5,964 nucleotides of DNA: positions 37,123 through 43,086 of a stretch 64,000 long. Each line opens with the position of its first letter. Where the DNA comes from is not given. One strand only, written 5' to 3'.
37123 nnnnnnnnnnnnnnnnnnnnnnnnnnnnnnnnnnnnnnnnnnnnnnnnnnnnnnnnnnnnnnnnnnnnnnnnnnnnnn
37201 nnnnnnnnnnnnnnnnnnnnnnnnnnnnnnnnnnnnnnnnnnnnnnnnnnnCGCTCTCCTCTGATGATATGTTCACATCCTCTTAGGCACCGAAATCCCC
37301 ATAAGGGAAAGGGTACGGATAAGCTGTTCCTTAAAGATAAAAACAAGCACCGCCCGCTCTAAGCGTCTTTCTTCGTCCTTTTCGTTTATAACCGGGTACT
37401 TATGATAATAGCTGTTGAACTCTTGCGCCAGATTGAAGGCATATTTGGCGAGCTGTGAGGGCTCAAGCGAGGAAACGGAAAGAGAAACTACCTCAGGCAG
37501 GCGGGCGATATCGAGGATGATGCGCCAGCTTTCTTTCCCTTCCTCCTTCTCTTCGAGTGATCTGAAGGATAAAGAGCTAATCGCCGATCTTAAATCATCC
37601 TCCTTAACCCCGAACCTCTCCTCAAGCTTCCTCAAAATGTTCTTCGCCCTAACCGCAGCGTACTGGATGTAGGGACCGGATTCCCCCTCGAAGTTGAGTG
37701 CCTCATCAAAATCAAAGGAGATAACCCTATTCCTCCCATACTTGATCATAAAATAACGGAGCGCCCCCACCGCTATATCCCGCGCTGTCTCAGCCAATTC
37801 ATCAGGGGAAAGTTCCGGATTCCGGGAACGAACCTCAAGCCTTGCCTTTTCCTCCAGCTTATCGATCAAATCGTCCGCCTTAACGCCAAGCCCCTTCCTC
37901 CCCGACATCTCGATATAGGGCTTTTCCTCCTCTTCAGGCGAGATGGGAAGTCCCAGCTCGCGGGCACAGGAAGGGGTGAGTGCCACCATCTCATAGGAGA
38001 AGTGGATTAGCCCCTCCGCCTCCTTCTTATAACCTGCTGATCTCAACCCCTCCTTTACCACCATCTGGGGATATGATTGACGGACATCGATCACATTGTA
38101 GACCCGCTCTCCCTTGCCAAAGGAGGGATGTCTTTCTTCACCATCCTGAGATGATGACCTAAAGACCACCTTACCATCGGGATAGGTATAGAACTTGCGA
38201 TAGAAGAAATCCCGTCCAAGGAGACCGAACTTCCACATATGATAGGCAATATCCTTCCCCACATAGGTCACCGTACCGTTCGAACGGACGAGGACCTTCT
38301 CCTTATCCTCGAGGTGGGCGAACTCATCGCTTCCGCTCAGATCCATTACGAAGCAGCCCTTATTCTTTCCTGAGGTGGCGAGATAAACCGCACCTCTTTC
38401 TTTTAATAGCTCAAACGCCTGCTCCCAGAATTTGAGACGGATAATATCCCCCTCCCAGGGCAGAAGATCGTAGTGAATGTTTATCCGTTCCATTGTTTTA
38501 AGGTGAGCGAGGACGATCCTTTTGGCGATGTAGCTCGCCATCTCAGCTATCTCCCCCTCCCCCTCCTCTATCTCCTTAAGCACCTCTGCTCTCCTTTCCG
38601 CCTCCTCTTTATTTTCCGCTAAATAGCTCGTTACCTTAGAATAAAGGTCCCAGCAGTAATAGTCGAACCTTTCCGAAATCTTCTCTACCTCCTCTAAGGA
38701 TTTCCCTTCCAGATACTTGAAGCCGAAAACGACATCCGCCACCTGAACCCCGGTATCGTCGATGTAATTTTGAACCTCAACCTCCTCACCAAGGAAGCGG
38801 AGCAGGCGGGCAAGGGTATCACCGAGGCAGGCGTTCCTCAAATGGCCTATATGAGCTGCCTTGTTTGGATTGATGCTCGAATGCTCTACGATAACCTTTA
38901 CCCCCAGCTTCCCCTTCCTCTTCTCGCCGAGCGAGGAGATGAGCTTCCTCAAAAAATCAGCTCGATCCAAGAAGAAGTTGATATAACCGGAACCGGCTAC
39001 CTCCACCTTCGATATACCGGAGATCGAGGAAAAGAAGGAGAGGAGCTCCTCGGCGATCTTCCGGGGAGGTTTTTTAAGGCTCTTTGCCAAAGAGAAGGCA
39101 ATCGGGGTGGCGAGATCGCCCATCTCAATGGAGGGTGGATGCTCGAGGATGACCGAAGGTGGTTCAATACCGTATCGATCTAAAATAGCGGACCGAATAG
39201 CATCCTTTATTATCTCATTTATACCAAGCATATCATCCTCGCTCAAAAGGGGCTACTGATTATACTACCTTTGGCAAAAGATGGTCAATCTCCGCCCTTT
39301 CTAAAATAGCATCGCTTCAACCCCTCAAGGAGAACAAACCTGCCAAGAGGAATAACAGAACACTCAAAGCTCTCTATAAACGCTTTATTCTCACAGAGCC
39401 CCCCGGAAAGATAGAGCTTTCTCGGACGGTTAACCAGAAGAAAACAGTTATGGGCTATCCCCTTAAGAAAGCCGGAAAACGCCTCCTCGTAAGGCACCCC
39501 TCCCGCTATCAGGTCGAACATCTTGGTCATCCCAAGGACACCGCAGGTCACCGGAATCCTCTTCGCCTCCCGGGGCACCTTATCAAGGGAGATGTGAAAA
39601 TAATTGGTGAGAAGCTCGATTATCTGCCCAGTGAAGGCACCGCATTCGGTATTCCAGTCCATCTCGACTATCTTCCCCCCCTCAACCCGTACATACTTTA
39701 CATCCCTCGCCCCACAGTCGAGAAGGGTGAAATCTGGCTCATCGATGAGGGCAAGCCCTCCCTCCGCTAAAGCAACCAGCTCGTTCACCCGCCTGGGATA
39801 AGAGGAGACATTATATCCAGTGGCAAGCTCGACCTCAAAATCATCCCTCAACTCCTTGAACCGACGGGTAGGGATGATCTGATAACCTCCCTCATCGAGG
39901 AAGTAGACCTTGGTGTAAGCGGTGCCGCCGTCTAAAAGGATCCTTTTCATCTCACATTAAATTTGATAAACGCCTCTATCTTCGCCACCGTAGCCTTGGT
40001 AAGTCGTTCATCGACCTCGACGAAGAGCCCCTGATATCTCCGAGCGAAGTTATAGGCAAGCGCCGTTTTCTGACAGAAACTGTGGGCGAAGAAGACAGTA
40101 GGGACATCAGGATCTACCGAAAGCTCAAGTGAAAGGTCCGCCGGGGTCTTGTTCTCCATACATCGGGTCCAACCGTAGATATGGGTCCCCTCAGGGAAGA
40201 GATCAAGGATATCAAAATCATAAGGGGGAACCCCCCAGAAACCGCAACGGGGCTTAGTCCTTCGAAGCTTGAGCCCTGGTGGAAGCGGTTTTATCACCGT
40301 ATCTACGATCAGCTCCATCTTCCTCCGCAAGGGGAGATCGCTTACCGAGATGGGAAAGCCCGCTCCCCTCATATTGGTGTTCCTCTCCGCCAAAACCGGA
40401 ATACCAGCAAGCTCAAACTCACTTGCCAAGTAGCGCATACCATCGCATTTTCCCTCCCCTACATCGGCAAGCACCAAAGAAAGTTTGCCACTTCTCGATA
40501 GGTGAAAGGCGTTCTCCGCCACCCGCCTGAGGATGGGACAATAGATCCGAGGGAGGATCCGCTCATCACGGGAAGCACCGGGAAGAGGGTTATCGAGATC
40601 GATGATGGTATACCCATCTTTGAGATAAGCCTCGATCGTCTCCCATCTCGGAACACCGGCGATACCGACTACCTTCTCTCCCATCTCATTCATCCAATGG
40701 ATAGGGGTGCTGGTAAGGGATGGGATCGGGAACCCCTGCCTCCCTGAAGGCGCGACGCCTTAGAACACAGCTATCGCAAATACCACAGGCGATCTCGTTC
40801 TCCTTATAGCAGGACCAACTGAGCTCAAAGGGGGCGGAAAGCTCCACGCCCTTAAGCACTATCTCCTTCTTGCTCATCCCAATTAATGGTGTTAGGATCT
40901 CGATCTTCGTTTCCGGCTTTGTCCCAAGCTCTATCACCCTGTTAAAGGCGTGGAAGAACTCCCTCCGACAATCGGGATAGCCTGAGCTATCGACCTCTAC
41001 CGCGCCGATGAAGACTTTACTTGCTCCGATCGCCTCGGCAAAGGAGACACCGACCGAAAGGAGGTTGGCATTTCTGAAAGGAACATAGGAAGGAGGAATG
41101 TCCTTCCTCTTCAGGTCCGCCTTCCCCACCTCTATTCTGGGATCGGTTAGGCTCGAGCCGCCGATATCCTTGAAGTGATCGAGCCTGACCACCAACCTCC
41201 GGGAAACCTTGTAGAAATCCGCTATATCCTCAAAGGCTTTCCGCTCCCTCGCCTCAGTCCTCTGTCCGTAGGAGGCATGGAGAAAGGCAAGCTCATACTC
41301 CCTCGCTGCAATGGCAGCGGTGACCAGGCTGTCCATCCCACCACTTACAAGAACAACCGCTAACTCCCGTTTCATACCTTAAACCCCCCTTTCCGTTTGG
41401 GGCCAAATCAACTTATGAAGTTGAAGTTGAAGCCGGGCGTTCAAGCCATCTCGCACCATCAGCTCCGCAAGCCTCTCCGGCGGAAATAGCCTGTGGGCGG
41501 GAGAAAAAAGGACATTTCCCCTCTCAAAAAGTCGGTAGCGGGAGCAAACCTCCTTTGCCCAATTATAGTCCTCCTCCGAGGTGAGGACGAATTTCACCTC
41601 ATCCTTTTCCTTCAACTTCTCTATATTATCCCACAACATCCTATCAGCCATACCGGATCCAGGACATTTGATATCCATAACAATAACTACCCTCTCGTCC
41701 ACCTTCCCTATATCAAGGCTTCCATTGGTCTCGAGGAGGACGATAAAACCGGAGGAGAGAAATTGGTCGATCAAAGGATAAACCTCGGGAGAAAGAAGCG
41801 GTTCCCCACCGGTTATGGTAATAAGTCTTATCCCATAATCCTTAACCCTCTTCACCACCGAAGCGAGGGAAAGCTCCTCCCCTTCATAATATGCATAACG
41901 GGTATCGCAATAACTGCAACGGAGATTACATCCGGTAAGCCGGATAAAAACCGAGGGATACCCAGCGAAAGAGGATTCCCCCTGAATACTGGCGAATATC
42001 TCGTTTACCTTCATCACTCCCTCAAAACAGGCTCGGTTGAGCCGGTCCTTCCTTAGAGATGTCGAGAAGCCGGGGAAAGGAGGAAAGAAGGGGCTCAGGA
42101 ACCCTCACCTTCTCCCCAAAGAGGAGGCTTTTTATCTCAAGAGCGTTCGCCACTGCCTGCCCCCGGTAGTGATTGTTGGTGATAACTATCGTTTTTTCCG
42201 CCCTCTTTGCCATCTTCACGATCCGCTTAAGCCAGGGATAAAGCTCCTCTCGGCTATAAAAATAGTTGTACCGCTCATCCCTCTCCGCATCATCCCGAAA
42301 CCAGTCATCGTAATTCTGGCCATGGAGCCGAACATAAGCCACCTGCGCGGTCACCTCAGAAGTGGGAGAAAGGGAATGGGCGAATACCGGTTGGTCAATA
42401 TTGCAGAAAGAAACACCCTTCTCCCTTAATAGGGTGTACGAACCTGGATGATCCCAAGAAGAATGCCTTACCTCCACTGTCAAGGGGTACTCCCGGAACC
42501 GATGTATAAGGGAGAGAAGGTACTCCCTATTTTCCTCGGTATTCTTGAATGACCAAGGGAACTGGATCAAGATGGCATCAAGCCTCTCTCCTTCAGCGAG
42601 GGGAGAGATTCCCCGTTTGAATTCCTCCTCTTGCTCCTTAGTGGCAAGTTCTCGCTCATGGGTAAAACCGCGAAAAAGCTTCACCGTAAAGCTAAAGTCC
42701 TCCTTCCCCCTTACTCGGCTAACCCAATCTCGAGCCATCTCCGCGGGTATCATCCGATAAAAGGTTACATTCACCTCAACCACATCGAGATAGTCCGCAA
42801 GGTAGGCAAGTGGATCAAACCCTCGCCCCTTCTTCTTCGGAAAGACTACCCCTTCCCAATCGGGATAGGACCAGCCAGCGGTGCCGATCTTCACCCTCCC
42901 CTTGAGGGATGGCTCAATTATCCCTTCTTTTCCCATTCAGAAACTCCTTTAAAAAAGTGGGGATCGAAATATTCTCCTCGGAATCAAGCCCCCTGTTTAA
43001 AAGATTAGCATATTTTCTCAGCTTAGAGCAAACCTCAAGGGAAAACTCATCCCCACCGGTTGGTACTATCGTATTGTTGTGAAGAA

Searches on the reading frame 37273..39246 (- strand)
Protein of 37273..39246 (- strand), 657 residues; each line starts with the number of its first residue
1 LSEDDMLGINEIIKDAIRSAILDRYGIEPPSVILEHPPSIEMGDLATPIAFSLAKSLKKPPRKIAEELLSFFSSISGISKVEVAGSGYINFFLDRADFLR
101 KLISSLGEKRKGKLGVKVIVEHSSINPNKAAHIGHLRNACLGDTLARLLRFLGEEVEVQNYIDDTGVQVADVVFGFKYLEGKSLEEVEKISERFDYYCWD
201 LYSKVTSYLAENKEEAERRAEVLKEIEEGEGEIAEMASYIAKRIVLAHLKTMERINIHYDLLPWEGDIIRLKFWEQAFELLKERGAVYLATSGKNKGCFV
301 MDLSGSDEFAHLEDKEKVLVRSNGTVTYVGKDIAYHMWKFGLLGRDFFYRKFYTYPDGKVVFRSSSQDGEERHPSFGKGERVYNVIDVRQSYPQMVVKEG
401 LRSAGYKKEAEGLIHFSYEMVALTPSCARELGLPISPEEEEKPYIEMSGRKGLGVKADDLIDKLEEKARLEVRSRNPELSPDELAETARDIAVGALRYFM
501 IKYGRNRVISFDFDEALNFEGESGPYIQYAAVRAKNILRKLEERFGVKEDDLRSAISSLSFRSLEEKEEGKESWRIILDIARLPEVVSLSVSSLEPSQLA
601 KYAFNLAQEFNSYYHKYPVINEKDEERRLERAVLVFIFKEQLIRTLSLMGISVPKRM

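Call 67: search_protein_families(library=pfam, proteins=[window:37273-39246:-], max_evalue=0.00001)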
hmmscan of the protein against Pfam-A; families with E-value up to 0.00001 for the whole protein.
window:37273-39246:- (657 aa): 3 families
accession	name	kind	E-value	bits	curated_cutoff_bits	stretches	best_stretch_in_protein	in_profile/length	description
PF00750.26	tRNA-synt_1d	-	1.5e-24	87.1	23.3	1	116-335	20-221/349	tRNA synthetases class I (R), catalytic domain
PF03485.21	Arg_tRNA_synt_N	-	9.5e-24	84.3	21.5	1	13-93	3-85/85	Arginyl tRNA synthetase N terminal domain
PF05746.21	DALR_1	-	2.6e-23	82.7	22.3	1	527-657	1-117/117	DALR anticodon binding domain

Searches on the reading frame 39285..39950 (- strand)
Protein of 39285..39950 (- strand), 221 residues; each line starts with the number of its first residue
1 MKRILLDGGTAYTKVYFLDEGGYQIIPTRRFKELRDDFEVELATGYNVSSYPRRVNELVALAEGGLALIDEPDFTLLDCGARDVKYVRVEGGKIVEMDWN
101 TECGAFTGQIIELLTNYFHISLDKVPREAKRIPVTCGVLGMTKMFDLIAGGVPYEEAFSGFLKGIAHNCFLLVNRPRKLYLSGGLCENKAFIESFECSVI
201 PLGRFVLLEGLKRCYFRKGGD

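Call 67: search_protein_families(library=pfam, proteins=[window:39285-39950:-], max_evalue=0.00001)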
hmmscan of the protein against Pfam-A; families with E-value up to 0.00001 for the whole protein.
window:39285-39950:- (221 aa): 1 family
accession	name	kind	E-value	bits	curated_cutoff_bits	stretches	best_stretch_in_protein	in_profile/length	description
PF01869.26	BcrAD_BadFG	-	5.9e-07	29.7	31.5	1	32-195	56-240/271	BadF/BadG/BcrA/BcrD ATPase family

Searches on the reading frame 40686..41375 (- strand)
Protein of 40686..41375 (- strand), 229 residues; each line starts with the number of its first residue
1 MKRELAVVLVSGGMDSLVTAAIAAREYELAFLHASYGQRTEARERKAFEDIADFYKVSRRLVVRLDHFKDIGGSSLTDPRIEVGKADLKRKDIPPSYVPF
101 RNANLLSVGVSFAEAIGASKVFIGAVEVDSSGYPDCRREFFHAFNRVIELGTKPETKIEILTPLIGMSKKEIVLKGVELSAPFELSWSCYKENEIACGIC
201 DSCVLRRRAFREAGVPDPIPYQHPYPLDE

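Call 67: search_protein_families(library=pfam, proteins=[window:40686-41375:-], max_evalue=0.00001)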
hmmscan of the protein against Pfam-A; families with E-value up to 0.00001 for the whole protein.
window:40686-41375:- (229 aa): 2 families
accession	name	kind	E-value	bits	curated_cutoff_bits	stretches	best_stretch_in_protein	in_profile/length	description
PF06508.19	QueC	-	3.5e-68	229.7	22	1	6-213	2-209/210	Queuosine biosynthesis protein QueC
PF02568.20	ThiI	-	9.4e-06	25.8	20.5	0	155-175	135-155/197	Thiamine biosynthesis protein (ThiI)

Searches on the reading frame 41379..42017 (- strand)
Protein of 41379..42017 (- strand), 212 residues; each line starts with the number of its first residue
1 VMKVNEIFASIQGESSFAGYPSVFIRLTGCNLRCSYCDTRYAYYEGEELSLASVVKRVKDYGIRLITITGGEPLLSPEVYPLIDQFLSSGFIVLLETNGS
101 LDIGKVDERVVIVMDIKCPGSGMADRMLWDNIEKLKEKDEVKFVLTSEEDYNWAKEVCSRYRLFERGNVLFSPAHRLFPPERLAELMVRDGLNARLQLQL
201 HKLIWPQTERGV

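Call 67: search_protein_families(library=pfam, proteins=[window:41379-42017:-], max_evalue=0.00001)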
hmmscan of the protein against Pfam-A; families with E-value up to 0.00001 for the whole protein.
window:41379-42017:- (212 aa): 1 family
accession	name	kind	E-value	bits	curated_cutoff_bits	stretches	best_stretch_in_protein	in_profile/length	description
PF04055.27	Radical_SAM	-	1.4e-14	55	29.5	1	27-103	4-91/166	Radical SAM superfamily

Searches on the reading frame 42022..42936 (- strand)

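Call 67: search_protein_families(library=pfam, proteins=[window:42022-42936:-], max_evalue=0.00001)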
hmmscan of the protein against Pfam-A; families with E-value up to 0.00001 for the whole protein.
window:42022-42936:- (304 aa): 1 family
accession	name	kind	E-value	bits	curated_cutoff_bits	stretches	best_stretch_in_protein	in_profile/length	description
PF01904.24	DUF72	-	8.8e-56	189.8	25.3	1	42-270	10-216/217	Protein of unknown function DUF72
